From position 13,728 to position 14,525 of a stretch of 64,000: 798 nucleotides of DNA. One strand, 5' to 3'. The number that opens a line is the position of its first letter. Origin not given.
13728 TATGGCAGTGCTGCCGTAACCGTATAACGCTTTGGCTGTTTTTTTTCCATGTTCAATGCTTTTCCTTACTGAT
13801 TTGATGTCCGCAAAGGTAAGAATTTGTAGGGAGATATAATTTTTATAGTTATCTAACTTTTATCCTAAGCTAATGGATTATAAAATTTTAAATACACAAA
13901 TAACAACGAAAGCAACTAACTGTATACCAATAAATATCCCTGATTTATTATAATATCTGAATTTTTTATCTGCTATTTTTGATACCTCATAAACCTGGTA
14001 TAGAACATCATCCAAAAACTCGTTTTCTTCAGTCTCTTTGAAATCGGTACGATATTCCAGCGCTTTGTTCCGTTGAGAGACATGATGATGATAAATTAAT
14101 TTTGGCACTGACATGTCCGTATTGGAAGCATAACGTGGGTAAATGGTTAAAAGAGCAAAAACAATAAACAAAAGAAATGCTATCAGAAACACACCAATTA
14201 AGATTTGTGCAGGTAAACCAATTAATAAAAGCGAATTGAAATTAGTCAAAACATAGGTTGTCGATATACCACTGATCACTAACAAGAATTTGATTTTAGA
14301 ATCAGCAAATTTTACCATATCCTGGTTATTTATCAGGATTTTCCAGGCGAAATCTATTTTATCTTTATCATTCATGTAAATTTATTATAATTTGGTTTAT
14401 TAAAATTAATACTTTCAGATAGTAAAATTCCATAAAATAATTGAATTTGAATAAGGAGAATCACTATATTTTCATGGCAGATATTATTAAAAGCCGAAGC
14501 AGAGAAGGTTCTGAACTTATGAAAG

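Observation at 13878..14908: Divergent pair of a stand-alone DUF5706 (Pycsar-effector-like) membrane protein and a shortened SatD-like protein in an AT-rich islet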

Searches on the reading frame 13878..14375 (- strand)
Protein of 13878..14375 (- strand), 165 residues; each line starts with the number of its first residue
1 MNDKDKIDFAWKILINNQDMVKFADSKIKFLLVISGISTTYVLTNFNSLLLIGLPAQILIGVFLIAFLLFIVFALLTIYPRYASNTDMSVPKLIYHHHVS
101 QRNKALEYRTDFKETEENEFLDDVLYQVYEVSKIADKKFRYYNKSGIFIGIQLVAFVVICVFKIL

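Call 3: search_protein_families(library=pfam, proteins=[window:13878-14375:-], max_evalue=1)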
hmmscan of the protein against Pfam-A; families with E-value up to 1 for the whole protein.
window:13878-14375:- (165 aa): 1 family
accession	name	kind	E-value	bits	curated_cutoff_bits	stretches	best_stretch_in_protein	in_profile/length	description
PF18967.5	PycTM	-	9.1e-11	42.6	27.2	1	55-141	8-96/107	Pycsar effector protein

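Call 4: search_protein_families(library=padloc, proteins=[window:13878-14375:-], max_evalue=1)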
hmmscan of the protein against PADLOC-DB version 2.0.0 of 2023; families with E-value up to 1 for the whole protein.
window:13878-14375:- (165 aa): 12 families
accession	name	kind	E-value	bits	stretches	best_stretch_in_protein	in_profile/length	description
PDLC02364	PycTM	-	3e-28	97.2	1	3-164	2-154/160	-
PDLC02363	PycTM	-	2.6e-24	83.8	1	3-163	2-153/154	-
PDLC00700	Effector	-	1.4e-15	55.7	1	52-162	56-166/173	2TM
PDLC02365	PycTM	-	7.1e-14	50.5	1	6-164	1-163/165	-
PDLC00678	Effector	-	2.9e-12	45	1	58-164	68-175/184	2TM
PDLC00711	Effector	-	3.4e-11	41.6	1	3-157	4-155/164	2TM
PDLC00668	Effector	-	2.2e-10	38.7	1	13-162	17-176/184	2TM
PDLC00685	Effector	-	9.7e-09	33.3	1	2-157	13-163/174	2TM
PDLC00692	Effector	-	1e-08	33.2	1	60-161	53-153/167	2TM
PDLC02362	PycTM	-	1.5e-08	33.4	1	82-158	5-66/74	-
PDLC00691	Effector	-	2.1e-06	25.8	1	16-162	13-167/176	2TM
PDLC00698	Effector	-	0.00016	19.7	1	105-164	132-191/198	2TM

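Call 5: search_protein_families(library=ncbifam, proteins=[window:13878-14375:-], max_evalue=1)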
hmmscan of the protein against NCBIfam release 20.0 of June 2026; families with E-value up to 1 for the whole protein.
window:13878-14375:- (165 aa): 1 family
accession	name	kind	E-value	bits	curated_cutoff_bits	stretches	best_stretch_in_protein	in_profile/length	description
NF008493.0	PRK11404.1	equivalog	0.0076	14.9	806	1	14-79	215-279/483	PTS fructose-like transporter subunit IIBC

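Call 13: find_homologous_proteins(query=window:13878-14375:-)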
Query window:13878-14375:- (165 aa): 8 proteins with E <= 0.001 among 85 candidates.
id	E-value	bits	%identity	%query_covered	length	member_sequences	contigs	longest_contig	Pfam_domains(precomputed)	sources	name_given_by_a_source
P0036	3.0e-100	351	100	100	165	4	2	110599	PF18967.6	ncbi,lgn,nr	ncbi:MAG: DUF5706 domain-containing protein [Bacteroidales bacterium]|nr:DUF5706 domain-containing p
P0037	7.8e-59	216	69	88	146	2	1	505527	PF18967.6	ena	-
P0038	3.7e-55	204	59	100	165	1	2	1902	PF18967.6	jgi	jgi:hypothetical protein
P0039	7.4e-47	177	51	99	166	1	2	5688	PF18967.6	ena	-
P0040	4.9e-44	168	48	99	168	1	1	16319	PF18967.6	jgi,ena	jgi:ABC-type multidrug transport system fused ATPase/permease subunit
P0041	4.2e-35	139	45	100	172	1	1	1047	PF18967.6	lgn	-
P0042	2.1e-34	137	46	88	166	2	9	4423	PF18967.6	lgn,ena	-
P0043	2.9e-31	127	43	96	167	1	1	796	PF18967.6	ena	-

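Call 15: find_encoding_contigs(protein=P0037, flank=5000, max_places=2)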
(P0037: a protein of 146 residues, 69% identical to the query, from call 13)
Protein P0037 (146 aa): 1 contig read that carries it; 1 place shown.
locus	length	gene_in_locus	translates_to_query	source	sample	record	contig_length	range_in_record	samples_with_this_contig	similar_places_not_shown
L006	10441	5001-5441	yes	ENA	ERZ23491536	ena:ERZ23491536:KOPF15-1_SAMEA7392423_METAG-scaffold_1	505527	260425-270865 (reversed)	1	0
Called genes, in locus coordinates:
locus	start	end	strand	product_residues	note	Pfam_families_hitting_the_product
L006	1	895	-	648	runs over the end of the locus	PF12439:GDE_N, PF06202:GDE_C, PF22422:MGH1-like_GH (weak)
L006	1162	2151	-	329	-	PF00248:Aldo_ket_red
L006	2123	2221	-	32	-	-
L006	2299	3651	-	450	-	PF01554:MatE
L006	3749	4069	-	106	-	-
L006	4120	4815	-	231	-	PF02592:Vut_1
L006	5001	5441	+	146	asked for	PF18967:PycTM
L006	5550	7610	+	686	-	PF00133:tRNA-synt_1, PF01406:tRNA-synt_1e (faint), PF09334:tRNA-synt_1g, PF08264:Anticodon_1 (weak), PF19303:Anticodon_3, PF01588:tRNA_bind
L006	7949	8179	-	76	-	-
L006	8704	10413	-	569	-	PF00128:Alpha-amylase, PF14701:hDGE_amylase (faint)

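Call 16: find_encoding_contigs(protein=P0040, flank=5000, max_places=2)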
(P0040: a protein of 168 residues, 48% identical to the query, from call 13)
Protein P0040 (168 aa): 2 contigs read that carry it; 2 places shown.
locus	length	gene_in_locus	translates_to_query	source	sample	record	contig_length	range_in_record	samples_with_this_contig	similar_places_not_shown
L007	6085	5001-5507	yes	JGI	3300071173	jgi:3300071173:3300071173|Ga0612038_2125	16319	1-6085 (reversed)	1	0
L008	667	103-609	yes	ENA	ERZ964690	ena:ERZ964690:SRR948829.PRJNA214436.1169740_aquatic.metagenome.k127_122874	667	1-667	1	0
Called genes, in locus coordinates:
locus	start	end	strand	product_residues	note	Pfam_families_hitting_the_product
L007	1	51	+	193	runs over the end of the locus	PF13021:DUF3885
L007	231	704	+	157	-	-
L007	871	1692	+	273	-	PF18741:MTES_1575, PF04480:DUF559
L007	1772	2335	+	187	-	-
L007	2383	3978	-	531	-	PF13007:LZ_Tnp_IS66, PF03050:DDE_Tnp_IS66, PF13817:DDE_Tnp_IS66_C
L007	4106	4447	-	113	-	PF05717:TnpB_IS66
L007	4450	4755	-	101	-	-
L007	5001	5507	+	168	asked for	PF18967:PycTM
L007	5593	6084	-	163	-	?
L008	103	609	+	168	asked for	PF18967:PycTM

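Call 17: find_encoding_contigs(protein=P0039, flank=5000, max_places=2)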
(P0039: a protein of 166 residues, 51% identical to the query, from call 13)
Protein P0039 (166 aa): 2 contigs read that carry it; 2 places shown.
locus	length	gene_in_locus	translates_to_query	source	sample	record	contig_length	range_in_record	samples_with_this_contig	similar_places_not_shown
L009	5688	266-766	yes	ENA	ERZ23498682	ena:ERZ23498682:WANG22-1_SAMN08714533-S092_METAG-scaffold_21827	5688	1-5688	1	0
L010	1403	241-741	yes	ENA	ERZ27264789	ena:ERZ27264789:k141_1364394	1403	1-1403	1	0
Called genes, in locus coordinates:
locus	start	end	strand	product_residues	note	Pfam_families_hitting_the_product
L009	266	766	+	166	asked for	PF18967:PycTM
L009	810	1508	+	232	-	PF00211:Guanylate_cyc (weak)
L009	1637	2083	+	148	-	PF13673:Acetyltransf_10 (weak), PF00583:Acetyltransf_1, PF13508:Acetyltransf_7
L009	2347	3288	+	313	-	PF14240:YHYH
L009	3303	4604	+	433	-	PF00884:Sulfatase, PF16347:SGSH_C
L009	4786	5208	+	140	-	-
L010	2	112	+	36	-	?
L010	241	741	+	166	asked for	PF18967:PycTM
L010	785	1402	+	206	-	?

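Call 18: find_encoding_contigs(protein=P0042, flank=5000, max_places=3)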
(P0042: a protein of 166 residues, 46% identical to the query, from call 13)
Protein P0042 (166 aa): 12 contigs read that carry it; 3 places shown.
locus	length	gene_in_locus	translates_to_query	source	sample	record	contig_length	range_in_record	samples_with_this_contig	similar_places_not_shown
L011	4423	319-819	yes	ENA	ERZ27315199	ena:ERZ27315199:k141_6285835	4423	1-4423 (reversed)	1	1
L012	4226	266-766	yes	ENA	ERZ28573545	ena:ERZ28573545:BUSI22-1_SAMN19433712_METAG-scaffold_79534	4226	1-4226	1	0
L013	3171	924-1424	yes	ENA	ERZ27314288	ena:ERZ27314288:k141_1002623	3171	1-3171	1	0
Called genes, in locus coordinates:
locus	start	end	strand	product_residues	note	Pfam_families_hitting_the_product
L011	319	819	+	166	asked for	PF18967:PycTM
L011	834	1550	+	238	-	-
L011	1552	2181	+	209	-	PF00211:Guanylate_cyc (weak)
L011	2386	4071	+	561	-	PF03235:GmrSD_N, PF07510:GmrSD_C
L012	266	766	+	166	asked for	PF18967:PycTM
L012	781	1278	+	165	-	-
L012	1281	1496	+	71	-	-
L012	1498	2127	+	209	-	PF00211:Guanylate_cyc (weak)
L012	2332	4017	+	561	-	PF03235:GmrSD_N, PF07510:GmrSD_C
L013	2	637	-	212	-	?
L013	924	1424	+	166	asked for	PF18967:PycTM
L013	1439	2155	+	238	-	-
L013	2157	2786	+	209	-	PF00211:Guanylate_cyc (weak)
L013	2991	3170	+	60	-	?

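Call 30: search_protein_families(library=pfam, proteins=[L007:5593-6084:-, L011:834-1550:+, L011:1552-2181:+, L009:810-1508:+], max_evalue=0.01)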
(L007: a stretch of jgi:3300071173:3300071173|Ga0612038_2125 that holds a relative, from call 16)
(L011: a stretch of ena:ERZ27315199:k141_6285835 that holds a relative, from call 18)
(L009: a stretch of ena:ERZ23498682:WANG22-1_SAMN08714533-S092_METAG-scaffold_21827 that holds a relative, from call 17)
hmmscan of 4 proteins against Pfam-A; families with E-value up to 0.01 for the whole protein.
L007:5593-6084:- (163 aa): 2 families
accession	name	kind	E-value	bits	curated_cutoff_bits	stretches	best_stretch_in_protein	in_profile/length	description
PF03050.20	DDE_Tnp_IS66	-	3.6e-34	118.9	23.1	1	2-115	176-283/284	Transposase IS66 family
PF13817.11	DDE_Tnp_IS66_C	-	3.1e-15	56.5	30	1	122-158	1-38/39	IS66 C-terminal element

L011:834-1550:+ (238 aa): 0 families

L011:1552-2181:+ (209 aa): 1 family
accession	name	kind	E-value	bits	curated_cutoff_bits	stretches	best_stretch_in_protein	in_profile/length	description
PF00211.25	Guanylate_cyc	-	8.2e-06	26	21.9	1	12-185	8-177/183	Adenylate and Guanylate cyclase catalytic domain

L009:810-1508:+ (232 aa): 1 family
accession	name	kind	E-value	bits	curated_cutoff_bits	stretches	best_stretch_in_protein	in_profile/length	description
PF00211.25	Guanylate_cyc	-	6.9e-07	29.5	21.9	1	33-187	10-156/183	Adenylate and Guanylate cyclase catalytic domain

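Call 42: find_related_loci(query=A4, collection=metagenome_contigs, flank=4000)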
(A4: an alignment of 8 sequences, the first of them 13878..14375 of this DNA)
Query A4 (165 aa) in metagenome_contigs; peptide patterns used: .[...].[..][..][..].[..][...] (x = any residue, [..] = any of these).
481 stretches matched a pattern; 6 encode a relative of the query (tblastn E <= 1e-3); 6 distinct loci.
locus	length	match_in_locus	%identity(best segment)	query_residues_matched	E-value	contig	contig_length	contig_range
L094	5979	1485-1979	45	1-165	7e-43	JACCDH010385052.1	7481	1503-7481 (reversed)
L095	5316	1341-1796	45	1-152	2e-42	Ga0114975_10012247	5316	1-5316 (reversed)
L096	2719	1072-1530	46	1-153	2e-39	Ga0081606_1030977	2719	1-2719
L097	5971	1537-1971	46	1-145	8e-39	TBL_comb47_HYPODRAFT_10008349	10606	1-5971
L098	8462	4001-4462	38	2-161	3e-33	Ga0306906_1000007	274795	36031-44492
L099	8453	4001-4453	38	5-161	3e-32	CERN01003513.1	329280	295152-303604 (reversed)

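Call 44: search_protein_families(library=pfam, proteins=[L098:1885-3975:+, L098:3989-4465:+, L098:4565-5467:-, L099:1984-3966:+, L099:3974-4456:+, L098:1450-1854:-, L094:1988-2704:+, L095:1841-2584:+], max_evalue=0.001)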
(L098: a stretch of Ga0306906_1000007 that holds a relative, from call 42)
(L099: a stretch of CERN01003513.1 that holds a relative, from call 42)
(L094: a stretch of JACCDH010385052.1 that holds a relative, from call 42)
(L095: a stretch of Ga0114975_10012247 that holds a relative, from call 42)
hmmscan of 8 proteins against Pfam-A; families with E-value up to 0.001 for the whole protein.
L098:1885-3975:+ (696 aa): 7 families
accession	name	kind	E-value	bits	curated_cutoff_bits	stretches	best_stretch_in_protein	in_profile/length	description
PF00676.26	E1_dh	-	1.6e-76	257.6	22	1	57-343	5-293/300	Dehydrogenase E1 component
PF02779.29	Transket_pyr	-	8.6e-35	120.4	27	1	381-549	7-173/174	Transketolase, pyrimidine binding domain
PF02780.25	Transketolase_C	-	1.4e-27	96.5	25.9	1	565-680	1-117/124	Transketolase, C-terminal domain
PF00456.26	Transketolase_N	-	3.4e-07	30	22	1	176-292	144-259/334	Transketolase, thiamine diphosphate binding domain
PF13292.11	DXP_synthase_N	-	7e-07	29.2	21.2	1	153-220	110-177/274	1-deoxy-D-xylulose-5-phosphate synthase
PF17147.9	PFOR_II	-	0.0004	21.1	27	1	575-633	2-60/102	Pyruvate:ferredoxin oxidoreductase core domain II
PF02775.26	TPP_enzyme_C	-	0.00088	19.5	21.9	0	152-273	26-150/151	Thiamine pyrophosphate enzyme, C-terminal TPP binding domain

L098:3989-4465:+ (158 aa): 1 family
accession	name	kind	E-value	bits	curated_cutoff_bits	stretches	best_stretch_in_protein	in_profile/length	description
PF18967.5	PycTM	-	3.2e-10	40.8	27.2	1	58-147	12-105/107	Pycsar effector protein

L098:4565-5467:- (300 aa): 1 family
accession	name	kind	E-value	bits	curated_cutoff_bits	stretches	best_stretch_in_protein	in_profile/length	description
PF01545.26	Cation_efflux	-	2.8e-39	135.4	26.6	1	10-211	2-192/198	Cation efflux family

L099:1984-3966:+ (660 aa): 7 families
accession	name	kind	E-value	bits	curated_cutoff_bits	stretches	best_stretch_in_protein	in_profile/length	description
PF00676.26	E1_dh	-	4.3e-76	256.2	22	1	21-307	5-293/300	Dehydrogenase E1 component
PF02779.29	Transket_pyr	-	5e-35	121.1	27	1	345-513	7-173/174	Transketolase, pyrimidine binding domain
PF02780.25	Transketolase_C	-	2.8e-28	98.7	25.9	1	529-644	1-117/124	Transketolase, C-terminal domain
PF00456.26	Transketolase_N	-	1.4e-07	31.2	22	1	140-254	144-257/334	Transketolase, thiamine diphosphate binding domain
PF13292.11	DXP_synthase_N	-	4.3e-07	29.9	21.2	1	117-184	110-177/274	1-deoxy-D-xylulose-5-phosphate synthase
PF17147.9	PFOR_II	-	7.2e-05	23.5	27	1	539-597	2-60/102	Pyruvate:ferredoxin oxidoreductase core domain II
PF02775.26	TPP_enzyme_C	-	0.00083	19.6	21.9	0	116-237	26-150/151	Thiamine pyrophosphate enzyme, C-terminal TPP binding domain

L099:3974-4456:+ (160 aa): 1 family
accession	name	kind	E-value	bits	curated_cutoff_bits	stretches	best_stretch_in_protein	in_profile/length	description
PF18967.5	PycTM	-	2.2e-10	41.3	27.2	1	62-149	14-105/107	Pycsar effector protein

L098:1450-1854:- (134 aa): 1 family
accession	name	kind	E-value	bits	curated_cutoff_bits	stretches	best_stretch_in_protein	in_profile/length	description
PF02675.21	AdoMet_dc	-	8.6e-42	142.3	25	1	8-113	2-107/107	S-adenosylmethionine decarboxylase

L094:1988-2704:+ (238 aa): 0 families

L095:1841-2584:+ (247 aa): 1 family
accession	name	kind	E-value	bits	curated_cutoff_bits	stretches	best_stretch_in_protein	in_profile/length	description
PF00211.25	Guanylate_cyc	-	3.5e-05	23.9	21.9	1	48-216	9-169/183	Adenylate and Guanylate cyclase catalytic domain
